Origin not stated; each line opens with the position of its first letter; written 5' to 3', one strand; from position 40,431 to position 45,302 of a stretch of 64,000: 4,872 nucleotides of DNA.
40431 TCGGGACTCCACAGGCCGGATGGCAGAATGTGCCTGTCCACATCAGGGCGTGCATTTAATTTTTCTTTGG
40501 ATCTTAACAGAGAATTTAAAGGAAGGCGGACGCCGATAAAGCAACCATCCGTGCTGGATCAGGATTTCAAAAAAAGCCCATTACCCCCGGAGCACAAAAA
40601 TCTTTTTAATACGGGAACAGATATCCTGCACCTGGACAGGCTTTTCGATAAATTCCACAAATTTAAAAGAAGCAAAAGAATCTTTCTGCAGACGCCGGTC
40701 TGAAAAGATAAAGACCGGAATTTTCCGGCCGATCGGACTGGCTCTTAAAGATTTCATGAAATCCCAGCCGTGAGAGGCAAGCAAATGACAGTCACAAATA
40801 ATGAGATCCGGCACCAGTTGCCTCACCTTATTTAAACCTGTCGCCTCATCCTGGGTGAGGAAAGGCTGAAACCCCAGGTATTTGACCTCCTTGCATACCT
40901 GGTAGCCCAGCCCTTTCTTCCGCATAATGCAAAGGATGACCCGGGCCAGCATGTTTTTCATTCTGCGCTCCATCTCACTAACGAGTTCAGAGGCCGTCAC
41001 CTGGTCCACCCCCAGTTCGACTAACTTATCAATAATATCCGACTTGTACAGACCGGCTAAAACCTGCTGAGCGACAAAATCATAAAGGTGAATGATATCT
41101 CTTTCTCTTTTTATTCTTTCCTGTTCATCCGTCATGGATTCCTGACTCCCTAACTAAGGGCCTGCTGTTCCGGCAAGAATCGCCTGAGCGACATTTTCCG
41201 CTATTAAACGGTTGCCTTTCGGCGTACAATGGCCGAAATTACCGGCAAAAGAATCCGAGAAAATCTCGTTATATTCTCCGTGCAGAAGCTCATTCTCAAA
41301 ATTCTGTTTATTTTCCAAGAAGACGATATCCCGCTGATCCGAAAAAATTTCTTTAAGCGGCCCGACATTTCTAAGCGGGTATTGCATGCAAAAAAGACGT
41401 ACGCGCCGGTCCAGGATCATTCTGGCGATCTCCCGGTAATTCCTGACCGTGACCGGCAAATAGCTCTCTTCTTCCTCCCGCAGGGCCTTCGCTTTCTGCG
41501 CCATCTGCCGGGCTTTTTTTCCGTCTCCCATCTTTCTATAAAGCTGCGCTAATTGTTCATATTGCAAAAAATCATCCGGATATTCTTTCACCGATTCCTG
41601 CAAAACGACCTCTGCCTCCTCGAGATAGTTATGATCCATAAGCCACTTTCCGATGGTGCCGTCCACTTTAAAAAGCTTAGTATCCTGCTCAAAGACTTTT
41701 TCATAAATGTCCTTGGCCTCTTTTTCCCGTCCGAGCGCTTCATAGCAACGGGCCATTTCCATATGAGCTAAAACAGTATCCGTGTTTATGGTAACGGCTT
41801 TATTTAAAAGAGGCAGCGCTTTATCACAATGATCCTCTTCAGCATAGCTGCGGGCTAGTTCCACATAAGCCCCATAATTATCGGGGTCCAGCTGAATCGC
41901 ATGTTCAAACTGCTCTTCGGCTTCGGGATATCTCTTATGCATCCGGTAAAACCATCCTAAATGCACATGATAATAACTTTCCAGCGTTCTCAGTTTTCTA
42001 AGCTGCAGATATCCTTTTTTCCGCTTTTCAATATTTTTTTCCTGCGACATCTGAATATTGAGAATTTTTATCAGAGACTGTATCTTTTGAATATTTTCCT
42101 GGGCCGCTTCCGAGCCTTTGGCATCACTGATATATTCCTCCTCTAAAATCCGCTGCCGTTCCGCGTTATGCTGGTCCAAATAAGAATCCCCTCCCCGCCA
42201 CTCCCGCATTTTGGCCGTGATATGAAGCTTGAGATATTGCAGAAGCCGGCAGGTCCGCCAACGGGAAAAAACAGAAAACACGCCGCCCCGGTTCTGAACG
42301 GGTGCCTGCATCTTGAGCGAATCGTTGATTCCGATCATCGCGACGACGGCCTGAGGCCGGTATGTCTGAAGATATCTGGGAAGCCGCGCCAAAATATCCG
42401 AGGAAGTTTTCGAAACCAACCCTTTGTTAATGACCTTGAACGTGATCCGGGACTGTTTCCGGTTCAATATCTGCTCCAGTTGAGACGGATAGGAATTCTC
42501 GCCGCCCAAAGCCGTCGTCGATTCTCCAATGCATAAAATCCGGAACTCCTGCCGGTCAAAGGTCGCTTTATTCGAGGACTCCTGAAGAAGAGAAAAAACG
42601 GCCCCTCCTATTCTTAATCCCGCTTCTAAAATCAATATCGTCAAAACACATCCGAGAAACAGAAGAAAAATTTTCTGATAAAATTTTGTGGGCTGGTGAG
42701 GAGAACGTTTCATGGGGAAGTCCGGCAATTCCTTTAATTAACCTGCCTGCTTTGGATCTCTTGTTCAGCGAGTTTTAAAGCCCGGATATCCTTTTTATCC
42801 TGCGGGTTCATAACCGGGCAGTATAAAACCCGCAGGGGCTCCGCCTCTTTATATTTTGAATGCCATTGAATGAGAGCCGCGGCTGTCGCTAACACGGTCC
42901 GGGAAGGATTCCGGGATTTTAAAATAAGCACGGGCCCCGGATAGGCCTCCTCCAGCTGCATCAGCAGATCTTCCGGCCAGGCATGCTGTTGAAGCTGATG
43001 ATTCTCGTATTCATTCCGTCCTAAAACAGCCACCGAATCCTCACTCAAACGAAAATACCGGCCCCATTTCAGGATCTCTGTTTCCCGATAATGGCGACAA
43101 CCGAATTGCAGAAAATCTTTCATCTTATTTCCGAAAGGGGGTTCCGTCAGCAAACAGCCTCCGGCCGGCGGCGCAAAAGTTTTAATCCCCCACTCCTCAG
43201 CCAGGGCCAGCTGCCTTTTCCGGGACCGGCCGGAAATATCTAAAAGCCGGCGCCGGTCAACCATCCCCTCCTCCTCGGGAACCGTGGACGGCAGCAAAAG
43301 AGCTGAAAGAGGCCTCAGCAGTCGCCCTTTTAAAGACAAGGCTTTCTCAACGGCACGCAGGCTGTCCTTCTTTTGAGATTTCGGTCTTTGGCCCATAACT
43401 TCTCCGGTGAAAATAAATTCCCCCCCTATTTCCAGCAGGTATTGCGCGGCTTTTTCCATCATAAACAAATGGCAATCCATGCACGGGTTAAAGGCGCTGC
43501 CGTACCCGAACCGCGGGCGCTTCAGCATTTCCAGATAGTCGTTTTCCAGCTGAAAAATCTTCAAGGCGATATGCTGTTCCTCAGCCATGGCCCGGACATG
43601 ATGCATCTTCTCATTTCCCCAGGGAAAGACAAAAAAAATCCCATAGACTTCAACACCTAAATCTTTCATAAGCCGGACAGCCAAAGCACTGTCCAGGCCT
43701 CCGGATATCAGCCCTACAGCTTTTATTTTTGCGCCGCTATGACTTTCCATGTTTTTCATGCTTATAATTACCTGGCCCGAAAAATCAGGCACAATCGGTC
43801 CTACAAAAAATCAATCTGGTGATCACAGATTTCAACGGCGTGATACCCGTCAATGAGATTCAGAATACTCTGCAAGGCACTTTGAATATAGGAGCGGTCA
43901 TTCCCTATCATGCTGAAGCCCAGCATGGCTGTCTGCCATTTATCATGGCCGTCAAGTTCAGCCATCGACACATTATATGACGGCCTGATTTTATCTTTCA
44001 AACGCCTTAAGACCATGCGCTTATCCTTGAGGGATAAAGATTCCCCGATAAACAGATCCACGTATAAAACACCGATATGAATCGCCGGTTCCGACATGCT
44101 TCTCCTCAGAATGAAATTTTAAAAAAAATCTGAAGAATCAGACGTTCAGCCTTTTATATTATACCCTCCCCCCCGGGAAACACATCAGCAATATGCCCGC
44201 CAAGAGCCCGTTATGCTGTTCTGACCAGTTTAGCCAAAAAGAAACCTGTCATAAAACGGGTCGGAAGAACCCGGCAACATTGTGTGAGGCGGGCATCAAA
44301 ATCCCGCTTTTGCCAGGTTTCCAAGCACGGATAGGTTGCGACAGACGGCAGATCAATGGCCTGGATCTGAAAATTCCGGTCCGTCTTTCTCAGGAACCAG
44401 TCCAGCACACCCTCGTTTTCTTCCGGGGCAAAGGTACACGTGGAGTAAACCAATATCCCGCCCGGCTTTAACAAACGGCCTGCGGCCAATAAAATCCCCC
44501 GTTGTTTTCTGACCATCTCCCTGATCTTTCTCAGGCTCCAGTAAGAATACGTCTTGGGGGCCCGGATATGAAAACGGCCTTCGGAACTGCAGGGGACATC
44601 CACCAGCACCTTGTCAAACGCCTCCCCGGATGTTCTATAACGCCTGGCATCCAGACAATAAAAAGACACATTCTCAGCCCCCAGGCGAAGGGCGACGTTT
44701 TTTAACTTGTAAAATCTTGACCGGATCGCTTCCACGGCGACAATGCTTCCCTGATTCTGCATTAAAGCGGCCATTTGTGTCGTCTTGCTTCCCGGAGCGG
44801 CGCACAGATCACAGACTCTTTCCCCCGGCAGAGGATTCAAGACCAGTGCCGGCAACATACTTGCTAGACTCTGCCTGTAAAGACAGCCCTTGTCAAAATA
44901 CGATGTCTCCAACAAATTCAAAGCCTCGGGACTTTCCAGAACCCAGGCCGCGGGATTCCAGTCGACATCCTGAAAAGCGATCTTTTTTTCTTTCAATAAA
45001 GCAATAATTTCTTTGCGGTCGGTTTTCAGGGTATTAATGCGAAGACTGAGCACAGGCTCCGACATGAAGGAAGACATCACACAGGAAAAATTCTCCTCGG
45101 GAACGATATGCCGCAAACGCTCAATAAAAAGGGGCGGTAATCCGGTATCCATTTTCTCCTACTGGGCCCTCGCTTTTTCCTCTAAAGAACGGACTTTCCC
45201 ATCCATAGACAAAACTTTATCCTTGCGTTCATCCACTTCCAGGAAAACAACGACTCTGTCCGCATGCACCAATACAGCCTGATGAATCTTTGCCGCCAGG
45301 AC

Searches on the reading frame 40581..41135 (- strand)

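Call 88: search_protein_families(library=pfam, proteins=[window:40581-41135:-], max_evalue=0.00001)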
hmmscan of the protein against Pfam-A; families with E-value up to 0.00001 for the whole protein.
window:40581-41135:- (184 aa): 1 family
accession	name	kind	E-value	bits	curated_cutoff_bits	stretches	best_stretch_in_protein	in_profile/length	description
PF00072.30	Response_reg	-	6.5e-08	33.2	30.2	1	93-177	27-111/111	Response regulator receiver domain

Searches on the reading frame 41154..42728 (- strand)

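Call 70: search_protein_families(library=pfam, proteins=[window:41154-42728:-], max_evalue=0.001)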
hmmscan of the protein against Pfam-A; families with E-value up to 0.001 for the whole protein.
window:41154-42728:- (524 aa): 23 families
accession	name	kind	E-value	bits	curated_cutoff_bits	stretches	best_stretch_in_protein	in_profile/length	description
PF07719.23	TPR_2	-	1.7e-17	62.5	27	1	252-284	2-34/34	Tetratricopeptide repeat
PF14559.12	TPR_19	-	1.5e-15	57.7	25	2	301-350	7-56/68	Tetratricopeptide repeat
PF13424.12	TPR_12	-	1.4e-14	54.5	30.1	0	287-347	5-73/77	Tetratricopeptide repeat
PF13428.12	TPR_14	-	6e-14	51.6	23.5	1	256-293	6-43/44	Tetratricopeptide repeat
PF13181.12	TPR_8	-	3.7e-12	45.8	25.7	0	322-349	4-31/34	Tetratricopeptide repeat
PF13431.12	TPR_17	-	2.5e-10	40.2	24.4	0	274-298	2-26/34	Tetratricopeptide repeat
PF00515.34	TPR_1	-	7.4e-10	38.7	27.8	1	254-284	4-34/34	Tetratricopeptide repeat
PF13374.12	TPR_10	-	1.1e-08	35.2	27.5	0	390-419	5-34/42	Tetratricopeptide repeat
PF13472.12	Lipase_GDSL_2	-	3.8e-08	34.5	32.9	1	66-148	1-86/178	GDSL-like Lipase/Acylhydrolase family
PF13174.12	TPR_6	-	5.2e-08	33.5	26.3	0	323-347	4-28/33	Tetratricopeptide repeat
PF13432.12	TPR_16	-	1.4e-06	29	32.7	0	290-343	2-55/65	Tetratricopeptide repeat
PF25182.1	NonGDSL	-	1.9e-06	27.8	80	1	58-140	24-110/220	Non-GDSL lipase-like family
PF12895.13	ANAPC3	-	4.1e-06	27.4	27.2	1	263-344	1-81/82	Anaphase-promoting complex, cyclosome, subunit 3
PF13414.12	TPR_11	-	7e-06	26.1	26.8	0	266-296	9-39/42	TPR repeat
PF04311.20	DUF459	-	9.1e-06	25.6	27.2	1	81-141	14-76/197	Protein of unknown function (DUF459)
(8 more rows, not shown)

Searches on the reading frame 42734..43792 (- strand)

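Call 70: search_protein_families(library=pfam, proteins=[window:42734-43792:-], max_evalue=0.001)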
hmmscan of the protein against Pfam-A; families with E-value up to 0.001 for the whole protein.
window:42734-43792:- (352 aa): 3 families
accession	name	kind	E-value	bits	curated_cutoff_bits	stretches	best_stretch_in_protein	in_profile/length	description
PF18297.6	NFACT-R_2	-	1.4e-10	41.7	26.9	1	244-347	1-101/104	NFACT protein RNA binding domain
PF02568.20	ThiI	-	1.5e-06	28.4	20.5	1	22-162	3-144/197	Thiamine biosynthesis protein (ThiI)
PF03054.22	tRNA_Me_trans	-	1.8e-05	24.9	20.6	1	26-140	4-135/202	tRNA methyl transferase HUP domain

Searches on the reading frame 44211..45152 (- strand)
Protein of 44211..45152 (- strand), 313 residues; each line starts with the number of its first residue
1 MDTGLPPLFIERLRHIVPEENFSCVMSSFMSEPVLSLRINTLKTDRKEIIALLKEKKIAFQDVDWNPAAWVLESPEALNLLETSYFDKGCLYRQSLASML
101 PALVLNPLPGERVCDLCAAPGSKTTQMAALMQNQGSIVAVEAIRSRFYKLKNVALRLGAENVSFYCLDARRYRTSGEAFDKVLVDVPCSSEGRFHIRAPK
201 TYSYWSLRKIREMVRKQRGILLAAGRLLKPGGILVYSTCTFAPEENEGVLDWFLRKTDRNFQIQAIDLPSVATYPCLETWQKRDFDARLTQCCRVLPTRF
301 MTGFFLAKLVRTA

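Call 70: search_protein_families(library=pfam, proteins=[window:44211-45152:-], max_evalue=0.001)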
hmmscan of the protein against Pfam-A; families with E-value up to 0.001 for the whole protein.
window:44211-45152:- (313 aa): 6 families
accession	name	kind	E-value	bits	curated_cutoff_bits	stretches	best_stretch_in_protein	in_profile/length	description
PF01189.24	Methyltr_RsmB-F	-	5.7e-44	150.6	27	1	102-309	1-198/199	16S rRNA methyltransferase RsmB/F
PF17125.10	Methyltr_RsmF_N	-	6.4e-10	39.8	34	1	5-94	1-84/86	N-terminal domain of 16S rRNA methyltransferase RsmF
PF22458.1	RsmF-B_ferredox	-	6.9e-10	39.4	27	1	6-76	2-71/74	Methyltr_RsmF/B-like, ferredoxin-like domain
PF13847.12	Methyltransf_31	-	1.6e-08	34.8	27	1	110-249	4-114/145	Methyltransferase domain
PF01728.25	FtsJ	-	2.4e-05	24.8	24.1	1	109-255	21-153/181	FtsJ-like methyltransferase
PF13649.12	Methyltransf_25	-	0.00089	20.3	27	0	113-184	1-70/97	Methyltransferase domain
